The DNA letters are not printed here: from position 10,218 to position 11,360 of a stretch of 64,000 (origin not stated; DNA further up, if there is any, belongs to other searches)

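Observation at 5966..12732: Acyl-chain synthesis module (AMP-ligase, 3 ACPs, 2 KAS III, 2 SDRs, GNAT) embedded in a glycan locus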

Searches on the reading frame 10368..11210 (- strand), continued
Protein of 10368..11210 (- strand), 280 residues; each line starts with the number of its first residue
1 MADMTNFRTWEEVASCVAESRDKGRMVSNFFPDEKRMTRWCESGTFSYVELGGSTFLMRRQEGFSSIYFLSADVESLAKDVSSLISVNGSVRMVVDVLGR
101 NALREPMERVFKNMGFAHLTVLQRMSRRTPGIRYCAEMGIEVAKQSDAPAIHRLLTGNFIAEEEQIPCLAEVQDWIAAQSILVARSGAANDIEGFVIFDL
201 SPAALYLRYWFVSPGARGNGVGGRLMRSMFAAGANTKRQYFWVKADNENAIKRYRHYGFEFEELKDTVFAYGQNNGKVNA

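Call 21: search_solved_structures(query=A1, max_evalue=1)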
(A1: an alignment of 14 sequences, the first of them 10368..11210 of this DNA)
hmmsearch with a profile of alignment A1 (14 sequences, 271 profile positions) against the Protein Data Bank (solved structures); distinct sequences matched with E-value up to 1: 55.
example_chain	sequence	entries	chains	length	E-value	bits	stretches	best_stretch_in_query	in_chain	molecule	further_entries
4pv6_C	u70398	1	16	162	5.9e-05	25.8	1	144-261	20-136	N-terminal acetyltransferase complex subunit [ARD1]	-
6yzz_A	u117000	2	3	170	6.5e-05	25.7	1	209-259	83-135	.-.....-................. 50 | Acyl-CoA N-acyltransferases (NAT) superfamily protein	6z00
3i9s_A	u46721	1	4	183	0.00013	24.7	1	174-255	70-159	Integron cassette protein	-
2g3a_A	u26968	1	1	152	0.00089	21.9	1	176-257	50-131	acetyltransferase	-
3bj7_A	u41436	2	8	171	0.0022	20.6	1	187-255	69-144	Diamine acetyltransferase 1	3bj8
2fxf_A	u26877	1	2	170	0.0028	20.3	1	187-255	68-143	Diamine acetyltransferase 1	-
2jev_A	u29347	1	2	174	0.0028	20.3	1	187-255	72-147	DIAMINE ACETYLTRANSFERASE 1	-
2b3u_A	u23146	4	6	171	0.0029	20.3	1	187-255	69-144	Diamine acetyltransferase 1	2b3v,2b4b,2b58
2b4d_A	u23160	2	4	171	0.003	20.2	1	187-255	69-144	Diamine acetyltransferase 1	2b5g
6ao7_A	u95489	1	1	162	0.0031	20.2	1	164-262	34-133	Acetyltransferase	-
2f5i_A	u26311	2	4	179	0.0034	20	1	187-255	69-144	Diamine acetyltransferase 1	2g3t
4ua3_A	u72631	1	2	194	0.0045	19.6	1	180-256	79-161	Uncharacterized N-acetyltransferase C825.04c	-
2vi7_A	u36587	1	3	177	0.0056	19.3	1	213-264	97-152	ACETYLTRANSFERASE PA1377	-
2ae6_A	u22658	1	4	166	0.0074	18.9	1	160-259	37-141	acetyltransferase, GNAT family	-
4mbu_A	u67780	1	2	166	0.012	18.2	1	136-258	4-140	Similar to N-acetyltransferase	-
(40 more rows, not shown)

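Call 25: predict_structure(alignment_id=A1)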
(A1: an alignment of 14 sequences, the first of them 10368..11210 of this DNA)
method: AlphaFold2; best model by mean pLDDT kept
length: 280 residues; sequences in the alignment: 14
mean_pLDDT: 87.4   pTM: 0.77
mean pLDDT of the five models: 87.4, 86.5, 86.0, 85.8, 85.5
residues with pLDDT >= 90: 174; 70-90: 87; 50-70: 10; < 50: 9
segments of 3 or more residues with pLDDT < 50: 275-280
pLDDT, mean of each block of 10 residues (from residue 1): 81 93 88 83 89 92 87 95 82 89 93 92 92 83 95 84 69 94 84 94 90 90 93 92 89 91 92 49
secondary structure, 60 per line:
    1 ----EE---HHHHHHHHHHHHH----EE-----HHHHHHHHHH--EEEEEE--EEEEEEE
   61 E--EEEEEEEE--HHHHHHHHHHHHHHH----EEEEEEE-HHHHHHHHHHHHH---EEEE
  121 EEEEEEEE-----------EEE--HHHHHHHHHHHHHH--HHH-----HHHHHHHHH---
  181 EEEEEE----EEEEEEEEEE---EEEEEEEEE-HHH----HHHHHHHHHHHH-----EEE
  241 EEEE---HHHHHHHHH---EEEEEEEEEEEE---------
elements in order: H10-22 H34-43 E46-51 E54-61 E64-71 H74-88 E93-99 H101-113 E117-128 E140-142 H145-158 H169-177 E181-186 E191-200 E204-212 H221-232 E238-244 H248-256 E260-271

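Call 39: search_protein_families(library=pfam, proteins=[L005:337-951:+, L005:1477-3441:+, L005:3429-4130:+, L005:4121-5449:+, L005:5450-6520:+, L005:6471-7328:+, L005:13128-14249:+, L005:15293-16480:+, L005:16724-17353:+, L005:17350-19431:+], max_evalue=0.001)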
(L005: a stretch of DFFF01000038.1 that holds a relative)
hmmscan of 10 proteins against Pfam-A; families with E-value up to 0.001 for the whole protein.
L005:337-951:+ (204 aa): 2 families
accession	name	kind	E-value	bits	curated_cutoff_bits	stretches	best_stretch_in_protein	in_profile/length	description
PF00675.25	Peptidase_M16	-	1.9e-40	138.7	22.3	1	21-158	10-147/149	Insulinase (Peptidase family M16)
PF05193.26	Peptidase_M16_C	-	2.7e-06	27.8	23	1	166-200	2-36/181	Peptidase M16 inactive domain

L005:1477-3441:+ (654 aa): 3 families
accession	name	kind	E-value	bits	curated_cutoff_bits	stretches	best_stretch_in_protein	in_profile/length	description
PF00330.25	Aconitase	-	1.1e-105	354.8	28.7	2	26-302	1-305/463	Aconitase family (aconitate hydratase)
PF00694.25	Aconitase_C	-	1e-18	68.4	22.8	1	540-597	73-130/131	Aconitase C-terminal domain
PF04412.18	AcnX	-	0.0001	21.6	31.5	1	307-383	290-362/400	Aconitase X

L005:3429-4130:+ (233 aa): 1 family
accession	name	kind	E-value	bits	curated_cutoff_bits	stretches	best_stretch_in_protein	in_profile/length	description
PF00215.30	OMPdecase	-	2.9e-62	210.9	27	1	3-225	2-221/221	Orotidine 5'-phosphate decarboxylase / HUMPS family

L005:4121-5449:+ (442 aa): 0 families

L005:5450-6520:+ (356 aa): 4 families
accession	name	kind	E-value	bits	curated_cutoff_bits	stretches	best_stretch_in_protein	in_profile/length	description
PF04101.22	Glyco_tran_28_C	-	6.7e-35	121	22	1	174-335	1-154/166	Glycosyltransferase family 28 C-terminal domain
PF03033.26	Glyco_transf_28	-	8.6e-27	94.3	26.2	1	3-133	1-138/139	Glycosyltransferase family 28 N-terminal domain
PF13439.12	Glyco_transf_4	-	4.8e-08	33.7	28.5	1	20-118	11-108/170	Glycosyltransferase Family 4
PF13579.12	Glyco_trans_4_4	-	1.7e-07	32.2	29.7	1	20-129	10-117/158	Glycosyl transferase 4-like domain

L005:6471-7328:+ (285 aa): 1 family
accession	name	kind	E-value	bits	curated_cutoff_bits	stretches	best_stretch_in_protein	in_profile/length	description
PF00152.25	tRNA-synt_2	-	2.6e-34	119.1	25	1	12-282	15-301/308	tRNA synthetases class II (D, K and N)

L005:13128-14249:+ (373 aa): 0 families

L005:15293-16480:+ (395 aa): 4 families
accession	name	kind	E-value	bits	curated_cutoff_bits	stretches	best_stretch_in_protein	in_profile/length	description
PF00266.25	Aminotran_5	-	1.1e-91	308.1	21.5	1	6-368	1-371/371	Aminotransferase class-V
PF00155.27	Aminotran_1_2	-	7.9e-09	35.6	19.7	1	45-179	40-186/361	Aminotransferase class I and II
PF01212.27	Beta_elim_lyase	-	6e-07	29.5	27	1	50-218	35-213/288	Beta-eliminating lyase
PF01041.23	DegT_DnrJ_EryC1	-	2.7e-05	24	19.8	1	54-184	31-151/360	DegT/DnrJ/EryC1/StrS aminotransferase family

L005:16724-17353:+ (209 aa): 8 families
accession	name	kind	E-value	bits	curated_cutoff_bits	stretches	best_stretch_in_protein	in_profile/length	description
PF00005.33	ABC_tran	-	4.8e-32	111.9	25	1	17-158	1-134/137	ABC transporter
PF13304.12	AAA_21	-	6.9e-08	33.3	27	0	30-55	2-26/304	AAA domain, putative AbiEii toxin, Type IV TA system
PF02463.25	SMC_N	-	2.2e-06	27.7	40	0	132-199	136-207/220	RecF/RecN/SMC N terminal domain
PF13191.12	AAA_16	-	5.3e-06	27.5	32.6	1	26-164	24-146/167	AAA ATPase domain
PF13555.12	AAA_29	-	2.9e-05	24.2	27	1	22-57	17-51/61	P-loop containing region of AAA domain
PF13401.12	AAA_22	-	0.00015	22.5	27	1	29-175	7-108/130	AAA domain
PF01695.23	IstB_IS21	-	0.00018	21.5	24.1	0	117-199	123-201/238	IstB-like ATP binding protein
PF13476.12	AAA_23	-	0.00076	20.6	27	1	24-52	17-44/201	AAA domain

L005:17350-19431:+ (693 aa): 4 families
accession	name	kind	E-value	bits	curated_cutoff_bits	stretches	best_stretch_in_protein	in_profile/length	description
PF12679.13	ABC2_membrane_2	-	1.3e-11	44.7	27.2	1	49-180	72-203/283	ABC-2 family transporter protein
PF09822.16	ABC_transp_aux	-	7.6e-11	42.2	34.7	1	399-486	2-82/288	ABC-type uncharacterized transport system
PF12730.13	ABC2_membrane_4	-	4.7e-06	27.1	27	1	56-155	54-152/179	ABC-2 family transporter protein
PF12698.13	ABC2_membrane_3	-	0.0001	22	31.6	1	50-175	160-281/347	ABC-2 family transporter protein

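Call 55: search_dna_similar(query=window:10368-11210:-, collection=plasmids, mode=protein, max_evalue=1e-8, max_rows=15)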
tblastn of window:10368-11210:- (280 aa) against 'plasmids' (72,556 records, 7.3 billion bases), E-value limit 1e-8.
No match.

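Call 58: find_encoding_contigs(protein=P0048, flank=10000, max_places=3)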
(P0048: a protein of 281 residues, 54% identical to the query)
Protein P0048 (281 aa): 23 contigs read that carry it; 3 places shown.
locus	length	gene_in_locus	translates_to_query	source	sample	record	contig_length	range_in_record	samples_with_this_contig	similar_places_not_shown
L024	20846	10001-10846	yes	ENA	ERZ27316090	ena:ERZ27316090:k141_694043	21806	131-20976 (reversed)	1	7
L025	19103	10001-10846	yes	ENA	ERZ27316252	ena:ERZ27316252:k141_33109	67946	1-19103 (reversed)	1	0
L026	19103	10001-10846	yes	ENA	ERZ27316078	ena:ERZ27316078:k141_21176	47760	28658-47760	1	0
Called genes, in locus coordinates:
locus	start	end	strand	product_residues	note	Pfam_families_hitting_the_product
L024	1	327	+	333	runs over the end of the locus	PF00535:Glycos_transf_2, PF10111:Glyco_tranf_2_2, PF13641:Glyco_tranf_2_3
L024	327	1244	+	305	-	PF04230:PS_pyruv_trans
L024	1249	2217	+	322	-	PF01501:Glyco_transf_8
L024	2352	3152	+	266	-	PF08795:DUF1796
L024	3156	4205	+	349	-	PF13641:Glyco_tranf_2_3 (weak), PF00535:Glycos_transf_2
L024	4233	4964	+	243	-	-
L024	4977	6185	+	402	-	PF08545:ACP_syn_III, PF08541:ACP_syn_III_C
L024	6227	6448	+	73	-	-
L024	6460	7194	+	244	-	PF00106:adh_short, PF13561:adh_short_C2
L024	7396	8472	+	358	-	PF04230:PS_pyruv_trans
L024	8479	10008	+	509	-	PF00501:AMP-binding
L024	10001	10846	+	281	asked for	PF13673:Acetyltransf_10 (weak), PF00583:Acetyltransf_1, PF13508:Acetyltransf_7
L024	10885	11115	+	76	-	PF00550:PP-binding (weak)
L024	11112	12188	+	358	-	PF08545:ACP_syn_III, PF08541:ACP_syn_III_C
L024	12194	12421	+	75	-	PF00550:PP-binding (weak)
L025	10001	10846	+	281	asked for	PF13673:Acetyltransf_10 (weak), PF00583:Acetyltransf_1, PF13508:Acetyltransf_7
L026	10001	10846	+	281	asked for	PF13673:Acetyltransf_10 (weak), PF00583:Acetyltransf_1, PF13508:Acetyltransf_7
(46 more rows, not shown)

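Call 79: search_protein_families(library=pfam, proteins=[L017:27-2678:+, L017:2943-3623:+, L017:4186-5040:+, L017:5410-7239:+, L017:7253-7486:+, L017:7483-8460:+, L017:11124-12044:+, L017:12176-13702:+, L017:15950-17956:-, L017:18041-19333:-], max_evalue=0.001)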
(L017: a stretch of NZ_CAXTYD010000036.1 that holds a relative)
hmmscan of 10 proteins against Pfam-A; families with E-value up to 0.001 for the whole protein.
L017:27-2678:+ (883 aa): 5 families
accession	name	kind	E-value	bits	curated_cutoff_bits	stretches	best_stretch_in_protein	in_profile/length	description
PF00270.35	DEAD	-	3.7e-23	82.5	26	1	323-483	2-164/167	DEAD/DEAH box helicase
PF00271.37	Helicase_C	-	1.5e-22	80.3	23.5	1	519-626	7-109/110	Helicase conserved C-terminal domain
PF03461.20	TRCF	-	2.3e-22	79.6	25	1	741-833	2-94/95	TRCF domain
PF02559.22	CarD_TRCF_RID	-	1.7e-16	60.5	23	1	197-252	1-56/57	CarD-like/TRCF RID domain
PF04851.21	ResIII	-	1.7e-07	31.7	22.5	1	323-478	6-162/164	Type III restriction enzyme, res subunit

L017:2943-3623:+ (226 aa): 1 family
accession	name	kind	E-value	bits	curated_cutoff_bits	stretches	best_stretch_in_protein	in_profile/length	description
PF03544.19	TonB_C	-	1.4e-19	70.7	24.6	1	147-224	2-79/79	Gram-negative bacterial TonB protein C-terminal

L017:4186-5040:+ (284 aa): 0 families

L017:5410-7239:+ (609 aa): 8 families
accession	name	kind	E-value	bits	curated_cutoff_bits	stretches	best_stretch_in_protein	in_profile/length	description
PF04432.18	FrhB_FdhB_C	-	3e-19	69.8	23.3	1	160-322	3-139/150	Coenzyme F420 hydrogenase/dehydrogenase, beta subunit C terminus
PF00037.32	Fer4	-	6.5e-08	32.5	21.1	1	39-57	1-19/24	4Fe-4S binding domain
PF12838.12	Fer4_7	-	1.9e-07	31.9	27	1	11-57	1-49/52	4Fe-4S dicluster domain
PF14697.11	Fer4_21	-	4.4e-07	30.4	35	1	8-59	4-54/59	4Fe-4S dicluster domain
PF12797.12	Fer4_2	-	6.2e-06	26.3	24.5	1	37-57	1-21/22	4Fe-4S binding domain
PF12837.12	Fer4_6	-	6.8e-06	26.2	25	1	39-57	2-20/24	4Fe-4S binding domain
PF00132.30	Hexapep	-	0.00019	21.5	27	1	551-584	2-35/36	Bacterial transferase hexapeptide (six repeats)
PF04422.18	FrhB_FdhB_N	-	0.00075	20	22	0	81-144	7-73/78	Coenzyme F420 hydrogenase/dehydrogenase, beta subunit N-term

L017:7253-7486:+ (77 aa): 1 family
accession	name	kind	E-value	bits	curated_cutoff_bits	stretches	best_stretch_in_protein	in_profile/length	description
PF00550.31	PP-binding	-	0.00062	20.4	20.8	1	15-70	11-65/67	Phosphopantetheine attachment site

L017:7483-8460:+ (325 aa): 3 families
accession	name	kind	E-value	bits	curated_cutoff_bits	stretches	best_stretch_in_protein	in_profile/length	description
PF08541.16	ACP_syn_III_C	-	9.6e-23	80.6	26.6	1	224-311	1-88/90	3-Oxoacyl-[acyl-carrier-protein (ACP)] synthase III C terminal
PF08545.16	ACP_syn_III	-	1.9e-09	37.7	24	1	114-186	2-79/80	3-Oxoacyl-[acyl-carrier-protein (ACP)] synthase III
PF00108.29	Thiolase_N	-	0.00031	20.6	26.4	1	53-161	19-127/260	Thiolase, N-terminal domain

L017:11124-12044:+ (306 aa): 1 family
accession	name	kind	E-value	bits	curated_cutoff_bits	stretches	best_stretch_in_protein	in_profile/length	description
PF00248.27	Aldo_ket_red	-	2.8e-41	141.9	24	1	66-289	29-290/291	Aldo/keto reductase family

L017:12176-13702:+ (508 aa): 1 family
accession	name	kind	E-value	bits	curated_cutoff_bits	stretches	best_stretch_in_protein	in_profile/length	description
PF01554.23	MatE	-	3.4e-07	30.5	24.9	1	252-394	19-161/161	MatE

L017:15950-17956:- (668 aa): 5 families
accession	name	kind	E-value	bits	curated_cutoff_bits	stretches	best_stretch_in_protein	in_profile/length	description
PF13662.12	Toprim_4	-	3.2e-08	34.1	25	1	272-339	3-72/85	Toprim domain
PF01751.28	Toprim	-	1.5e-06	28.7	23.1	1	272-342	2-81/96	Toprim domain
PF03796.21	DnaB_C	-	7.3e-06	26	27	1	415-577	10-176/255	DnaB-like helicase C terminal domain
PF13481.12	AAA_25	-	0.00027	21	27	1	423-580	32-191/195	AAA domain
PF13155.12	Toprim_2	-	0.00031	21.5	22.1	1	273-359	1-86/88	Toprim-like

L017:18041-19333:- (430 aa): 0 families

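Call 81: list_cluster_members(proteins=[window:10368-11210:-, window:11203-12732:-, window:4847-5959:-, window:9062-10141:-])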
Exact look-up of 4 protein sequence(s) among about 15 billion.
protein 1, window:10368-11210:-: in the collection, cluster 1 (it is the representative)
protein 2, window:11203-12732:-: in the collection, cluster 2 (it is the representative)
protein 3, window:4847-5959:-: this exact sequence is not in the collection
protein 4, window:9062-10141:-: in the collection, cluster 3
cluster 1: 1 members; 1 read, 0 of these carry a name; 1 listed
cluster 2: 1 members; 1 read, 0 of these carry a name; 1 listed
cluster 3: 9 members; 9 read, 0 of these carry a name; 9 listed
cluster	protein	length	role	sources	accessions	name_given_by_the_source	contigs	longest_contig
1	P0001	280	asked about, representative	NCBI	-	-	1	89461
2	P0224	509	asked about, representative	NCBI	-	-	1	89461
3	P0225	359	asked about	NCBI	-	-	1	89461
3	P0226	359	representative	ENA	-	-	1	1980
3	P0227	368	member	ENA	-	-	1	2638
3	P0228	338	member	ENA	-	-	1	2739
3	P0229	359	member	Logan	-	-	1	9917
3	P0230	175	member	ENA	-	-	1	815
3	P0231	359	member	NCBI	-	-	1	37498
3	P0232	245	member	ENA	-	-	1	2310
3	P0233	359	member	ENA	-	-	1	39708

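Call 83: find_related_loci(query=A1, collection=metagenome_contigs, flank=10000)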
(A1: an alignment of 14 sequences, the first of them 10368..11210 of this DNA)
Query A1 (280 aa) in metagenome_contigs; peptide patterns used: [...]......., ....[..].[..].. (x = any residue, [..] = any of these).
389 stretches matched a pattern; 215 encode a relative of the query (tblastn E <= 1e-3); the best 80 are kept; 80 distinct loci.
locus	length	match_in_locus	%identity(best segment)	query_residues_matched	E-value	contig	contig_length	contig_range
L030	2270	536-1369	83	1-280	6e-167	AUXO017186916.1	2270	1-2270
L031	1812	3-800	80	6-273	3e-157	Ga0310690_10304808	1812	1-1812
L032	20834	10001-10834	71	3-280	7e-136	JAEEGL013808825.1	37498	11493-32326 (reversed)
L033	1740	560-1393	67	3-280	4e-135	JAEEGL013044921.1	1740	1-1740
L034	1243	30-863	69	1-279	3e-135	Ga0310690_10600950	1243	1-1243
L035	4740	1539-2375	52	2-280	9e-99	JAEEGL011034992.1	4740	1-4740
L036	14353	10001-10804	54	4-271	3e-97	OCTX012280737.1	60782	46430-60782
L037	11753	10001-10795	54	4-268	5e-95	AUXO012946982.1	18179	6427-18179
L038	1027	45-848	54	4-271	2e-103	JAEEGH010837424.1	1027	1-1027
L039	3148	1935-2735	53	4-270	3e-96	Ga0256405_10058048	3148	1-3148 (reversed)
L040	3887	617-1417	54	2-268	1e-93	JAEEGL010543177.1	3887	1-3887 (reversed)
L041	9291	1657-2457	52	4-270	1e-90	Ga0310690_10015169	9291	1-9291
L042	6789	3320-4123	54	4-271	2e-90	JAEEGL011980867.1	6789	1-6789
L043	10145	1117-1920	48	4-271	6e-90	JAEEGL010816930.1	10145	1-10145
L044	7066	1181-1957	53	10-268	9e-90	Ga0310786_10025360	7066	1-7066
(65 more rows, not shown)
